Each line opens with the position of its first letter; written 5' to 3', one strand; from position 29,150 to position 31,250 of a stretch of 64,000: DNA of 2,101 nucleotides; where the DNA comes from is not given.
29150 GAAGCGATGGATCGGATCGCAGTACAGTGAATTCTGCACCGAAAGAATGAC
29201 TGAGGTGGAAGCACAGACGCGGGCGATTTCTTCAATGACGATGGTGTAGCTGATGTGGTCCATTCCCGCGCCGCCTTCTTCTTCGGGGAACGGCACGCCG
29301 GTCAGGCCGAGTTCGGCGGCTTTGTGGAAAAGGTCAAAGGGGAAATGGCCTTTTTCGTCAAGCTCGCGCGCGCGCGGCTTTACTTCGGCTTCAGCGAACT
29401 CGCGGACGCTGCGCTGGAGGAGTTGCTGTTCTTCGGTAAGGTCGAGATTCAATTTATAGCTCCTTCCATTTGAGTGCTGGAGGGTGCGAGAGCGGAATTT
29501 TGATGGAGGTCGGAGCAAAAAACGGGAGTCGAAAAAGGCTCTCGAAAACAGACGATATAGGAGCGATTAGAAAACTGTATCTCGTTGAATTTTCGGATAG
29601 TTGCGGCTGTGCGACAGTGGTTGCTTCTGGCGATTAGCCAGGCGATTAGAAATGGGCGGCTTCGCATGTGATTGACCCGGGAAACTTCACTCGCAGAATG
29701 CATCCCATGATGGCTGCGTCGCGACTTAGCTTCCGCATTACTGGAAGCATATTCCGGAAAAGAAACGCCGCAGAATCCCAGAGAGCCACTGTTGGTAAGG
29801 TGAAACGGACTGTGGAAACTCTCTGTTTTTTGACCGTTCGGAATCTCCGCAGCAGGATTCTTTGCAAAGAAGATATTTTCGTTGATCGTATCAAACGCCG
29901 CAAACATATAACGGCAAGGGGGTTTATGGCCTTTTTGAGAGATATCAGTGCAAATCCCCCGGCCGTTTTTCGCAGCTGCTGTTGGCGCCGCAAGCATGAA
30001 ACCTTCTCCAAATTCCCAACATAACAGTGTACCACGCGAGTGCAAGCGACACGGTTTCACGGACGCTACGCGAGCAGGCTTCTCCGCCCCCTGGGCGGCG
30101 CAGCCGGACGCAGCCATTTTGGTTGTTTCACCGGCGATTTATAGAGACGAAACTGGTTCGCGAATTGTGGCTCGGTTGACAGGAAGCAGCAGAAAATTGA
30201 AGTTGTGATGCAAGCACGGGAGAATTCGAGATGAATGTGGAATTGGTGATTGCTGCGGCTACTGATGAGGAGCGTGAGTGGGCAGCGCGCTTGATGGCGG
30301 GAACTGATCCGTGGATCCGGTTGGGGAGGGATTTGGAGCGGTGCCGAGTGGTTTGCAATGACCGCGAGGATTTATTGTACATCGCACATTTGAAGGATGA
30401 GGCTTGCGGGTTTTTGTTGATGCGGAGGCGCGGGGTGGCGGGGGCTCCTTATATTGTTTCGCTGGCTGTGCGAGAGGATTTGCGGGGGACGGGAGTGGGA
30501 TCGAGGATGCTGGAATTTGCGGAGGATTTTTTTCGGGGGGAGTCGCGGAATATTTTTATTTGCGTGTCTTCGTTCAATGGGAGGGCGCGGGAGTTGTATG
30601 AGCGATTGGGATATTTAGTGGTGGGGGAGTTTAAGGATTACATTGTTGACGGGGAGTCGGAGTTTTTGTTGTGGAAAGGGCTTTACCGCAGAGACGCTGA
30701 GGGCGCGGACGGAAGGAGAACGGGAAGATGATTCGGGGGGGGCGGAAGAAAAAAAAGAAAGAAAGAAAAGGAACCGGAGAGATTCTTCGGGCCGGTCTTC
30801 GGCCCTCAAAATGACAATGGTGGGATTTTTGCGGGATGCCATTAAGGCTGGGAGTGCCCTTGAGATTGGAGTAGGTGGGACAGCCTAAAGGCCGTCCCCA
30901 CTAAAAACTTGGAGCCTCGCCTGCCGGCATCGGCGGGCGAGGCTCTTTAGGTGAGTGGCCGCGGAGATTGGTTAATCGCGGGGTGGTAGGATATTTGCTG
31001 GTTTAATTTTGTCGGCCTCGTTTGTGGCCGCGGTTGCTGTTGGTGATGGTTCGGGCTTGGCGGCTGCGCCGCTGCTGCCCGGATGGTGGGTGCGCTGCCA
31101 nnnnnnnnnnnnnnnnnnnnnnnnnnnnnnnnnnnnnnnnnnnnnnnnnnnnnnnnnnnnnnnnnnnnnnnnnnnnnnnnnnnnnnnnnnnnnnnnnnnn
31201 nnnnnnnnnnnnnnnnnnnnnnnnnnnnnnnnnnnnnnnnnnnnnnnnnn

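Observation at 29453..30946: Low-GC, compositionally atypical island with a foreign-looking GNAT gene, a non-coding stretch of about 780 nt and a polypurine tract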

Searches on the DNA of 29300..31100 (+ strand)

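Call 5: search_rna_families(source=window, start=29300, end=31100, threshold=evalue, max_evalue=5, show_alignments=3)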
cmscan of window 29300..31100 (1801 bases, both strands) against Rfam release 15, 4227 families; matches with E-value up to 5: 1.
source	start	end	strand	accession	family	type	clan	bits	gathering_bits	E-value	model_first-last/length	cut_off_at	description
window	30918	30942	+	RF01322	CRISPR-DR9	Gene; CRISPR;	-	19.6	45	0.37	5-29/37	no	CRISPR RNA direct repeat element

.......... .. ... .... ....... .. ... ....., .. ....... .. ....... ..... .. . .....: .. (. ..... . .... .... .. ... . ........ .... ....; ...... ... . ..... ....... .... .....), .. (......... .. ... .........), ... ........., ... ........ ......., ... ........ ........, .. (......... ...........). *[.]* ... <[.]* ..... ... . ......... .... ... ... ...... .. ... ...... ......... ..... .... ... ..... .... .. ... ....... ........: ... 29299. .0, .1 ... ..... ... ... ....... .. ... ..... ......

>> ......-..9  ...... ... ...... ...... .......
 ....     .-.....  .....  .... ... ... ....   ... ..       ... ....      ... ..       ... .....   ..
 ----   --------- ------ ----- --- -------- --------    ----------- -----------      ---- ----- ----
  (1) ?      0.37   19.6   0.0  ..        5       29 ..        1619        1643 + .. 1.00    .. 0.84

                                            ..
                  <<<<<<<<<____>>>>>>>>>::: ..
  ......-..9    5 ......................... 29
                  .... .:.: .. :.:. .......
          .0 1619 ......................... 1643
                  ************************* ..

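Call 43: search_dna_similar(query=window:29453-30946:+, collection=plasmids, mode=distant, max_rows=8)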
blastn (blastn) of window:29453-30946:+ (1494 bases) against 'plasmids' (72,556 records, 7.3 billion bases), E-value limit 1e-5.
No match.

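Call 44: search_dna_similar(query=window:29453-30946:+, collection=phages, mode=distant, max_rows=8)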
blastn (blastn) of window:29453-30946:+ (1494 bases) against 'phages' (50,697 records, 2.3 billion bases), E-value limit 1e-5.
No match.

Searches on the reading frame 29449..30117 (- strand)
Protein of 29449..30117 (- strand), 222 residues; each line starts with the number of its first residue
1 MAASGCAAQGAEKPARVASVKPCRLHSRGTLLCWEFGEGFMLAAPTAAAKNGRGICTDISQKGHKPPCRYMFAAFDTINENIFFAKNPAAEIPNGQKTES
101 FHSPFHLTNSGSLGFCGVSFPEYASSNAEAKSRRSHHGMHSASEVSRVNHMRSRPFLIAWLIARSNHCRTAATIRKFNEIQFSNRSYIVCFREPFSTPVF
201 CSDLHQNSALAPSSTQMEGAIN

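Call 8: search_protein_families(library=pfam, proteins=[window:29449-30117:-], max_evalue=0.1)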
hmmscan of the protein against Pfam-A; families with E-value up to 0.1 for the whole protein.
window:29449-30117:- (222 aa): 1 family
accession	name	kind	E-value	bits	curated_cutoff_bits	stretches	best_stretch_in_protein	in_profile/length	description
PF15866.11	DUF4729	-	0.029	14.3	26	1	140-206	124-181/200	Domain of unknown function (DUF4729)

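Call 41: search_protein_families(library=ncbifam, proteins=[window:29449-30117:-], max_evalue=0.01)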
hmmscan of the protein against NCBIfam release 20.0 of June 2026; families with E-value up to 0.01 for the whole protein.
window:29449-30117:- (222 aa): 0 families

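Call 52: search_protein_representatives(protein=window:29449-30117:-)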
Query: 222 residues. Proteins with E-value up to 0.001 (for the whole library): 8; up to 1e-10: 3; up to 1e-30: 1. The best 8 are listed.
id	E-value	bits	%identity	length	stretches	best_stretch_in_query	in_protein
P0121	2.5e-117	406.6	99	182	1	41-222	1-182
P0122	5.6e-23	98.2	67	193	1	142-222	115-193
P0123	3.8e-16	75.9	55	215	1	137-222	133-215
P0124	1.1e-09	54.9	36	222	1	99-222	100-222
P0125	2.2e-07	47.3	47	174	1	140-210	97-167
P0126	1.4e-06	44.7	39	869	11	17-43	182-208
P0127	1.1e-05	41.8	52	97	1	149-202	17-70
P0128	2.6e-04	37.3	44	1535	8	24-49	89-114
